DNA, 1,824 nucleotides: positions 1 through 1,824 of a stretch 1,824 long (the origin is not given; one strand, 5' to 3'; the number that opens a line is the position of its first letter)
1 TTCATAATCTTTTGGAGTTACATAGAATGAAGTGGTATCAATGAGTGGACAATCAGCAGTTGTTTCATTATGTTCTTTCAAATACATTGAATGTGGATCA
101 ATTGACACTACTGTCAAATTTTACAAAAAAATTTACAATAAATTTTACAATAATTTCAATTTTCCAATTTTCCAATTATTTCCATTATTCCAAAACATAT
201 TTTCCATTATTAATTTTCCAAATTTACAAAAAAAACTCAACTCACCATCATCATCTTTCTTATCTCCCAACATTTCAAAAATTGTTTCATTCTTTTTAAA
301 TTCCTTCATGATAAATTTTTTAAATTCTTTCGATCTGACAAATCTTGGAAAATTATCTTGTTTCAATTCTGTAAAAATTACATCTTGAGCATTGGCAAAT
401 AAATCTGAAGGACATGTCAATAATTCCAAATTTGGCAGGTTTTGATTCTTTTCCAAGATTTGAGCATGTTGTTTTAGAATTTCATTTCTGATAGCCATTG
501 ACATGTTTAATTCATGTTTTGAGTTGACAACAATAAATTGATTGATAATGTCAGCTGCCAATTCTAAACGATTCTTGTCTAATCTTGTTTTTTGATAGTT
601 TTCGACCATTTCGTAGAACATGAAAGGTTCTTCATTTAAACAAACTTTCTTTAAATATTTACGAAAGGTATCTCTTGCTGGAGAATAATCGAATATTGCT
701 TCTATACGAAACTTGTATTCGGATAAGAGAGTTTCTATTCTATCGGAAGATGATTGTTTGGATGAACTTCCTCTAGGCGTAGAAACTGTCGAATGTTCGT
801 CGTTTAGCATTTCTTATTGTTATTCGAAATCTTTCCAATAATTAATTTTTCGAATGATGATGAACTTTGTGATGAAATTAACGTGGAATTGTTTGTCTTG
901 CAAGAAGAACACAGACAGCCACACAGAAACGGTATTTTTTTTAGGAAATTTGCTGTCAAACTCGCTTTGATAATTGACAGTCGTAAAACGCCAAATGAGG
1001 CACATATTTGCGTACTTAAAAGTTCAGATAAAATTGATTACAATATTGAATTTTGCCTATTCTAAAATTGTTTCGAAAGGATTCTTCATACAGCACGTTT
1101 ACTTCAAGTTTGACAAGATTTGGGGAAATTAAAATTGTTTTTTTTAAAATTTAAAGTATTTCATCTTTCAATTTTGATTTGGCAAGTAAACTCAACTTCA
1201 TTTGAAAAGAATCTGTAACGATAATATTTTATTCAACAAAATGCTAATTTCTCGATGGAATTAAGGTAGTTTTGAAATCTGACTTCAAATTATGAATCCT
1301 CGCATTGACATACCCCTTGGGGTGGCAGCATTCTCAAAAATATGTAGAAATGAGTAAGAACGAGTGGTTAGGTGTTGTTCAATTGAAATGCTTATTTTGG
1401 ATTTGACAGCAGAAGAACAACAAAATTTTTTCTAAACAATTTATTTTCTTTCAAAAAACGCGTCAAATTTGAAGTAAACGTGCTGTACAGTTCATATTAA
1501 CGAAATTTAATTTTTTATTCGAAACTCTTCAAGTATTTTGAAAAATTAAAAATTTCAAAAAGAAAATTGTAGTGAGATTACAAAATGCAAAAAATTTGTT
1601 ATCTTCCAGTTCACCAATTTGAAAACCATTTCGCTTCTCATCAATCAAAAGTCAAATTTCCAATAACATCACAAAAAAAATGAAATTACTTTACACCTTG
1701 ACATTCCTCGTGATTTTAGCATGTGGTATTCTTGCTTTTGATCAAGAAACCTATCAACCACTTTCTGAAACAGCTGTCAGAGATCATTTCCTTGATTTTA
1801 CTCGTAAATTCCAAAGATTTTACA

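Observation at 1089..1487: TA-flanked, CAG-terminated MITE with 26-bp near-perfect inverted repeats, inserted between two divergent genes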

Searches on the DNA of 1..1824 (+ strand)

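Call 5: search_rna_families(source=window, threshold=evalue, max_evalue=1)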
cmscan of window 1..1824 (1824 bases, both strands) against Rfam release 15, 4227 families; matches with E-value up to 1: 0.
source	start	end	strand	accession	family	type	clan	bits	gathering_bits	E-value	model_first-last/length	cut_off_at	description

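Call 40: search_dna_similar(query=window:1089-1487:+, collection=plasmids, mode=distant, max_evalue=0.01, max_rows=10)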
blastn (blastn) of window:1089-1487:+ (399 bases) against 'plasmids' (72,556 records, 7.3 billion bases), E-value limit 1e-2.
No match.

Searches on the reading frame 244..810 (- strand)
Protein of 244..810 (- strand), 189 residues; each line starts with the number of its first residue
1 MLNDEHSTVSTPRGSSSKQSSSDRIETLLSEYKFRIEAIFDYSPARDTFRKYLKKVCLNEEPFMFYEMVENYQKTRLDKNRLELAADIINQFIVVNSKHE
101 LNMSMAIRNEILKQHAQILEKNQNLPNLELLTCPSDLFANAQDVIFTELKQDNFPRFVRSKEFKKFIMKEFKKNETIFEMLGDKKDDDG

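Call 8: search_protein_families(library=pfam, proteins=[window:244-810:-], max_evalue=0.01)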
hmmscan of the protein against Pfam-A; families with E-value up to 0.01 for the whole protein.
seq(189 aa): 1 family
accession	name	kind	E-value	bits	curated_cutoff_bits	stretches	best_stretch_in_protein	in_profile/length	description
PF00615.24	RGS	-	2.4e-17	63.8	23.9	1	37-166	3-117/117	Regulator of G protein signaling domain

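Call 9: find_homologous_proteins(query=window:244-810:-)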
Query seq(189 aa) (189 aa): 2 proteins with E <= 0.001 among 82 candidates.
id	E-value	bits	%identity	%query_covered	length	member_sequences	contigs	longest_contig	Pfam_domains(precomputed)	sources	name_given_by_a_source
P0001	1.7e-117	407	100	100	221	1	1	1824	PF00615.25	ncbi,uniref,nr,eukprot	ncbi:predicted protein [Naegleria gruberi]|uniref:Predicted protein n=1 Tax=Naegleria gruberi TaxID=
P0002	1.9e-56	209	74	68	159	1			PF00615.25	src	-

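Call 10: find_encoding_contigs(protein=P0001, flank=10000, max_places=10)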
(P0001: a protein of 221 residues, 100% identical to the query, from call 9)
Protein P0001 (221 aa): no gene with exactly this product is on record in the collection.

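Call 11: find_encoding_contigs(protein=P0002, flank=10000, max_places=10)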
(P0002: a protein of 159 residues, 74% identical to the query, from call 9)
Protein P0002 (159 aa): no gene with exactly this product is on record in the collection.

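Call 30: list_cluster_members(proteins=[P0002, P0001])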
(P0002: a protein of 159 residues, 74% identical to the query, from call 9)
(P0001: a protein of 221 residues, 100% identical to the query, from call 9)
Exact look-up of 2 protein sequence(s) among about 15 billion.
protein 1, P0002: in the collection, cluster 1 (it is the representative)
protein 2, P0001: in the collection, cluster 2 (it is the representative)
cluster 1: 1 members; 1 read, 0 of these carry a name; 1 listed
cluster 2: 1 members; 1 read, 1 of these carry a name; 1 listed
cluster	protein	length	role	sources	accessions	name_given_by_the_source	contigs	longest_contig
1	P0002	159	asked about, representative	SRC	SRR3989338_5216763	-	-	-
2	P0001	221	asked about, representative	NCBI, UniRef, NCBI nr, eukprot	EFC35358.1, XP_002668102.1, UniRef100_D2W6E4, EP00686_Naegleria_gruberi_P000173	predicted protein [Naegleria gruberi] | Predicted protein n=1 Tax=Naegleria gruberi TaxID=5762 RepID=D2W6E4_NAEGR | uncharacterized protein NAEGRDRAFT_76987 [Naegleria gruberi]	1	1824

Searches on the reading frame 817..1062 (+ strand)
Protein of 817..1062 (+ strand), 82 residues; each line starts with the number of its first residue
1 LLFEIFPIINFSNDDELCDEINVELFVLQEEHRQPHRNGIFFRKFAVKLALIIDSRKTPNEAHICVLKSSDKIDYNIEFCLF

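Call 56: find_encoding_contigs(protein=window:817-1062:+, flank=10000)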
Protein seq(82 aa) (82 aa): no gene with exactly this product is on record in the collection.

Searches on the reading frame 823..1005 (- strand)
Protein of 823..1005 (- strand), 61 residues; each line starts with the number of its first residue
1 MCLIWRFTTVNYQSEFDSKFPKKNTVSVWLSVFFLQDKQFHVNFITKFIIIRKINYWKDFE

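Call 57: find_encoding_contigs(protein=window:823-1005:-, flank=10000)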
Protein seq(61 aa) (61 aa): no gene with exactly this product is on record in the collection.

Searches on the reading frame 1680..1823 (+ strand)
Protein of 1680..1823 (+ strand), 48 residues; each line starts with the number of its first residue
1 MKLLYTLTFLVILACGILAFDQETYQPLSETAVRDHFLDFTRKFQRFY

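Call 8: search_protein_families(library=pfam, proteins=[window:1680-1823:+], max_evalue=0.01)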
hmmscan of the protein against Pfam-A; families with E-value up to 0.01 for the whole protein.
window:1680-1823:+ (48 aa): 0 families

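Call 32: search_protein_families(library=pfam, proteins=[window:1680-1823:+], max_evalue=10)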
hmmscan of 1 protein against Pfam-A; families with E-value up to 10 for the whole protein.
window:1680-1823:+ (48 aa): 1 family
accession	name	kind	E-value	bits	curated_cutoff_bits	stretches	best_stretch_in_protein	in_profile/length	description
PF20312.3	DUF6608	-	0.034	14.5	24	1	4-44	75-112/131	Family of unknown function (DUF6608)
